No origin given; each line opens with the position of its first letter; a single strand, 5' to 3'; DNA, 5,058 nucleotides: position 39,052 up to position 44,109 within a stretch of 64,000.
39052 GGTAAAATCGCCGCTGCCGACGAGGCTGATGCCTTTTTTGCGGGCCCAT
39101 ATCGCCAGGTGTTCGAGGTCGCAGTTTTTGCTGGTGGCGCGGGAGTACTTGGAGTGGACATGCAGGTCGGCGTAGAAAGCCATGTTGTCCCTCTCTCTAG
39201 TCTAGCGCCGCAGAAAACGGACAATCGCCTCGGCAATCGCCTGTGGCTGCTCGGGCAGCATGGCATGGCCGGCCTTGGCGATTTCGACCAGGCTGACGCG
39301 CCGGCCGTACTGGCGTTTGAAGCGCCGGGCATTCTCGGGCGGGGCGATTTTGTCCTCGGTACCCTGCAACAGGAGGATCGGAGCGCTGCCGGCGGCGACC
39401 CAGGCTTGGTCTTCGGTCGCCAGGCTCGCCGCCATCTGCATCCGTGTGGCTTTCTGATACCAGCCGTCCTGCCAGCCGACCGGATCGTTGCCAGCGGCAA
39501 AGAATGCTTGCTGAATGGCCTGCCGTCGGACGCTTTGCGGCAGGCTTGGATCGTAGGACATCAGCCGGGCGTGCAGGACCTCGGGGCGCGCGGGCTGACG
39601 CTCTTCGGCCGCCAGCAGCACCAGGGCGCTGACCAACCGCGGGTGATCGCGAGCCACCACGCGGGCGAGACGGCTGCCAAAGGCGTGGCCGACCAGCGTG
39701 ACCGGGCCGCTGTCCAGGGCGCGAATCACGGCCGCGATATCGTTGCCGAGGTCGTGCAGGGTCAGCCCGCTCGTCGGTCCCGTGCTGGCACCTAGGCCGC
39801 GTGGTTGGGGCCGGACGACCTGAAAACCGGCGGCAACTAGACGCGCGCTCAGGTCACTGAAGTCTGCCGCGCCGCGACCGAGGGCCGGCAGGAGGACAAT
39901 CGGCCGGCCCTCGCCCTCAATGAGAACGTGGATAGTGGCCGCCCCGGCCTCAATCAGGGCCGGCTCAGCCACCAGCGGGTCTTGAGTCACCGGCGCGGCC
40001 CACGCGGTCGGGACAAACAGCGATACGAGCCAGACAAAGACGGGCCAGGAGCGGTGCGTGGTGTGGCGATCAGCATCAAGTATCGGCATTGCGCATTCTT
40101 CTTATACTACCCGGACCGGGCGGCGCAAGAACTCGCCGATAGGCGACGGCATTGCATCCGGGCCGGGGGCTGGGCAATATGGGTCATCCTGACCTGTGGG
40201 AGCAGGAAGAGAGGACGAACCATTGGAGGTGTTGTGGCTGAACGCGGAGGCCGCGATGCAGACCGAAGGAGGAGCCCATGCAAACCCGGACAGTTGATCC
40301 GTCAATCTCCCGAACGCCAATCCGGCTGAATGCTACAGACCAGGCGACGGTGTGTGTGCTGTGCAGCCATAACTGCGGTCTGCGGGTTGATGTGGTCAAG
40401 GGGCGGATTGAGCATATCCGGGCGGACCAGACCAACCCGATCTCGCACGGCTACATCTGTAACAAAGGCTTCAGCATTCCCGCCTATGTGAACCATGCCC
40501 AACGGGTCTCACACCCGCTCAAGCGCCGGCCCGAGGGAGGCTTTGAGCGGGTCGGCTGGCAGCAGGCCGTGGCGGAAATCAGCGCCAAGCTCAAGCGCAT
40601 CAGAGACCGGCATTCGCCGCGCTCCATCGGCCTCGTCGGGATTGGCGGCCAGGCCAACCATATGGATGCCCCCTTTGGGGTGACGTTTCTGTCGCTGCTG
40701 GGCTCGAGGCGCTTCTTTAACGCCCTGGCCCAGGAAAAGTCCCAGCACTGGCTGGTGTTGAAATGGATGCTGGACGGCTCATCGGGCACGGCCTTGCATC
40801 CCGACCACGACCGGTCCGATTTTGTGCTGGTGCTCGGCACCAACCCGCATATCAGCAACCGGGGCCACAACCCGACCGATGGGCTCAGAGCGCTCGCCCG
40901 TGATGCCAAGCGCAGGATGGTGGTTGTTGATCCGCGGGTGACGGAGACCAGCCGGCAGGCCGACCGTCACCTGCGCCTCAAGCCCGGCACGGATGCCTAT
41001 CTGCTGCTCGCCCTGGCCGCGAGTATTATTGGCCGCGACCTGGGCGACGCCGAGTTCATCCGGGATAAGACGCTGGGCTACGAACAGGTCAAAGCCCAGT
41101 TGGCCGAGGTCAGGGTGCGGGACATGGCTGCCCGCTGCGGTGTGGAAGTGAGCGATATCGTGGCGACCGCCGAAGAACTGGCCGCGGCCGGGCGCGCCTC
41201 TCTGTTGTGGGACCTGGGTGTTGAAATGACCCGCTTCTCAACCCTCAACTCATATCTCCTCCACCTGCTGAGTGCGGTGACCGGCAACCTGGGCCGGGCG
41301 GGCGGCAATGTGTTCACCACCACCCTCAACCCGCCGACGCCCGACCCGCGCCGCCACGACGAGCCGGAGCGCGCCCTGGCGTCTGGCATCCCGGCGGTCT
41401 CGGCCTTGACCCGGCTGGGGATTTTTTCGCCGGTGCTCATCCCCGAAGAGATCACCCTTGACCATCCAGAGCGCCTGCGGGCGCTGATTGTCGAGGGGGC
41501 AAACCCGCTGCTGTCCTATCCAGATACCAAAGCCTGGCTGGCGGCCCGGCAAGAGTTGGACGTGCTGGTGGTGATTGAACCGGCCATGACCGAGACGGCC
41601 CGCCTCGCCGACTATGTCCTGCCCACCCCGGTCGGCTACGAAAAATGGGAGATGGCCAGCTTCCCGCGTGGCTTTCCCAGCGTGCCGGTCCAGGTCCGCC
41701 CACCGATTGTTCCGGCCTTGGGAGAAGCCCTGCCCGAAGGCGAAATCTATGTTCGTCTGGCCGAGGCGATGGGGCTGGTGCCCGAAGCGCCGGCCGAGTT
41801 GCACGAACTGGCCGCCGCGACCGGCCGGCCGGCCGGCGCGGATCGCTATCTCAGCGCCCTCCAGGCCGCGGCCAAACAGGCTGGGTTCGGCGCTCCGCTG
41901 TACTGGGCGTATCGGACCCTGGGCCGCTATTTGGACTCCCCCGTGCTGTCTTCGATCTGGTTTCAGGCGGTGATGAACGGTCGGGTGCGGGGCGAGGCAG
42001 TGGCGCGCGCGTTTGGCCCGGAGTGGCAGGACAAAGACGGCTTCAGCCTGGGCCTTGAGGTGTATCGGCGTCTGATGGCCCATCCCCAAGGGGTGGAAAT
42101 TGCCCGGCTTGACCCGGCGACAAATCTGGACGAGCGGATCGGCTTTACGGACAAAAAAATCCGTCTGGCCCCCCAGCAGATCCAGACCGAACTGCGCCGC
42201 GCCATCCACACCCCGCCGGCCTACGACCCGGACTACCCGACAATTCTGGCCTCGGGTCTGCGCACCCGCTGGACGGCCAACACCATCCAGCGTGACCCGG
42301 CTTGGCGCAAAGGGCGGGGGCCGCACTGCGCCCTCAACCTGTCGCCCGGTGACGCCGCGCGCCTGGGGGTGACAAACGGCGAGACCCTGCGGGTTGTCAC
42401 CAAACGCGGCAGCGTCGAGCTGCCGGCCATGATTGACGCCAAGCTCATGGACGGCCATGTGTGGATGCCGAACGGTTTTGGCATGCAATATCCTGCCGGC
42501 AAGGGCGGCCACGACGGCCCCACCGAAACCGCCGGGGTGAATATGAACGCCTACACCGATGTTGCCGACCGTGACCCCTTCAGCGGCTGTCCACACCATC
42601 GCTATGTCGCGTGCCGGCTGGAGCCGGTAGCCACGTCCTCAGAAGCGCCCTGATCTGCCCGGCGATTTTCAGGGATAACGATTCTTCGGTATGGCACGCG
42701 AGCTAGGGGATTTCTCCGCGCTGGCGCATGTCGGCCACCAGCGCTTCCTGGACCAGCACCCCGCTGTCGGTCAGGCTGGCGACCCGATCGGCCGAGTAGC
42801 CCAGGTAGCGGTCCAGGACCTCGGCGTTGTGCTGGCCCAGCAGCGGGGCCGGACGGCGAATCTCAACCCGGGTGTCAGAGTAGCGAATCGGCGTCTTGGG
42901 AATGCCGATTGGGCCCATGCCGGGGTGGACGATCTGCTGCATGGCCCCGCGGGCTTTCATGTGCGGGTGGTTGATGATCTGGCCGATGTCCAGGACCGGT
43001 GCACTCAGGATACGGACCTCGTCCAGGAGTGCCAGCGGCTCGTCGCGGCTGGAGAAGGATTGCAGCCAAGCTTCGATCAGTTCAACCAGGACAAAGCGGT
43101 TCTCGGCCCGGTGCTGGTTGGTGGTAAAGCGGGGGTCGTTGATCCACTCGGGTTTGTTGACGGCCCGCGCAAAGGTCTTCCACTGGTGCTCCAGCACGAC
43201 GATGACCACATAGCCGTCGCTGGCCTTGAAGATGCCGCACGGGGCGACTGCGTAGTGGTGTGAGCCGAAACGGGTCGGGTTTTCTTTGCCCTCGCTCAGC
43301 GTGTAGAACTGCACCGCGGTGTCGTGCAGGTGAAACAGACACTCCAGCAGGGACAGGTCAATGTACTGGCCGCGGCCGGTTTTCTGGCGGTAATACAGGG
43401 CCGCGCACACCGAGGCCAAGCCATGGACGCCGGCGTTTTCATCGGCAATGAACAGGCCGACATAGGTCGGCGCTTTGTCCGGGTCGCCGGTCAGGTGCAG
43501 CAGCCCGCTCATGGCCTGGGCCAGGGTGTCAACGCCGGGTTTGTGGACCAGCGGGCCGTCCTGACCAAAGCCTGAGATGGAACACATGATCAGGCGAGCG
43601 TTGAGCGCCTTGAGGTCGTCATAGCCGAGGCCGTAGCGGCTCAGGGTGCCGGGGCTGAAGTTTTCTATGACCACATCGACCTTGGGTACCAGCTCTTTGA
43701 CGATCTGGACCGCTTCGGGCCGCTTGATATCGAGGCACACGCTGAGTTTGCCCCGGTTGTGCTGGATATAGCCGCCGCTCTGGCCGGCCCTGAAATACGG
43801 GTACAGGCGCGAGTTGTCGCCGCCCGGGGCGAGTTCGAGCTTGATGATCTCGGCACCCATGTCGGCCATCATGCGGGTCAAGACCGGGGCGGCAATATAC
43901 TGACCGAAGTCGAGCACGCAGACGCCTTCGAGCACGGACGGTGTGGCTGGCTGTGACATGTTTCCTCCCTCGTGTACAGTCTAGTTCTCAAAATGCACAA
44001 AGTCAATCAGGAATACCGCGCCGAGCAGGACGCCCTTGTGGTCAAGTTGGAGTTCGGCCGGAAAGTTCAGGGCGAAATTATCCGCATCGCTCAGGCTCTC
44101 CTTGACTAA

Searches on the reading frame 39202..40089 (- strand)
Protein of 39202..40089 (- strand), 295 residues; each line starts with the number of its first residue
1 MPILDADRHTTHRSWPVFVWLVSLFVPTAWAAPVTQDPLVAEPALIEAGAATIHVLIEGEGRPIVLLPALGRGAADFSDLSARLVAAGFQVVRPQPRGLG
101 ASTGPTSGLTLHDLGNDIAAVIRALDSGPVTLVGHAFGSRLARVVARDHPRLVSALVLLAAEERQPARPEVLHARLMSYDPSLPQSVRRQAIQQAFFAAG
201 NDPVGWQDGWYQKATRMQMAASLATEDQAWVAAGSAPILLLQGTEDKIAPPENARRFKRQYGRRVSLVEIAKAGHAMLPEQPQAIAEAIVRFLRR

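Call 48: search_protein_families(library=pfam, proteins=[window:39202-40089:-], max_evalue=0.00001)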
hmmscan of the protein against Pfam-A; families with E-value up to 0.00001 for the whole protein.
window:39202-40089:- (295 aa): 5 families
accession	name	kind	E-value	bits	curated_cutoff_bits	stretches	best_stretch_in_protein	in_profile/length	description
PF00561.26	Abhydrolase_1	-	3e-22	79.9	25.8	1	63-194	2-131/245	alpha/beta hydrolase fold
PF12697.13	Abhydrolase_6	-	1.4e-19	72.1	26.3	1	64-288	1-217/217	Alpha/beta hydrolase family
PF12146.15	Hydrolase_4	-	7.4e-16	58.6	27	1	64-281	7-238/239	Serine aminopeptidase, S33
PF08386.16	Abhydrolase_4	-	1.5e-07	31.9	21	1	232-294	31-92/103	TAP-like protein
PF00975.26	Thioesterase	-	7.2e-06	26.8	26.4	0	63-289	2-222/226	Thioesterase domain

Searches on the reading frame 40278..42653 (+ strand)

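Call 48: search_protein_families(library=pfam, proteins=[window:40278-42653:+], max_evalue=0.00001)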
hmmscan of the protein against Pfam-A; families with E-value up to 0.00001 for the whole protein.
window:40278-42653:+ (791 aa): 3 families
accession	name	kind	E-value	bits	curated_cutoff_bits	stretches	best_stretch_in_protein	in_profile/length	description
PF00384.28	Molybdopterin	-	2.5e-32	112.7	24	1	76-496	1-352/353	Molybdopterin oxidoreductase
PF01568.27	Molydop_binding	-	2.1e-16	60.3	26.8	1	661-777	6-109/110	Molydopterin dinucleotide binding domain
PF04879.21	Molybdop_Fe4S4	-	1.1e-12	48.1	22.7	1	23-73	5-55/55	Molybdopterin oxidoreductase Fe4S4 domain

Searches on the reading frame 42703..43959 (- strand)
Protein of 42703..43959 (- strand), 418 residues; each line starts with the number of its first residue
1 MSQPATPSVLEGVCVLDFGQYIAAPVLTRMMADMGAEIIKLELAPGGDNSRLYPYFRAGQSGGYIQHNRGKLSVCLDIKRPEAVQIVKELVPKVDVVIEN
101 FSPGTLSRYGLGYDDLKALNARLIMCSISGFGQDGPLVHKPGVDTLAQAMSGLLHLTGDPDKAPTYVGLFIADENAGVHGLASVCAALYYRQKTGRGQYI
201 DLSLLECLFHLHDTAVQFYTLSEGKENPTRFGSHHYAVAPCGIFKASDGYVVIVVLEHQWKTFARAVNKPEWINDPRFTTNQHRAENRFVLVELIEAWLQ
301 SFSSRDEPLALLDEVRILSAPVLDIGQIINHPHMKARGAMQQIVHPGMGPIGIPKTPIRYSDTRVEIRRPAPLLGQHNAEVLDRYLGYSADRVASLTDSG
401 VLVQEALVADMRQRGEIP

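Call 48: search_protein_families(library=pfam, proteins=[window:42703-43959:-], max_evalue=0.00001)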
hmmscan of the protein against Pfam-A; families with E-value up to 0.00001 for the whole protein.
window:42703-43959:- (418 aa): 1 family
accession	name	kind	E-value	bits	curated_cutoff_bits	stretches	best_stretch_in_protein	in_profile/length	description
PF02515.22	CoA_transf_3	-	4.8e-113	378.4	23.3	1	10-378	1-366/366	CoA-transferase family III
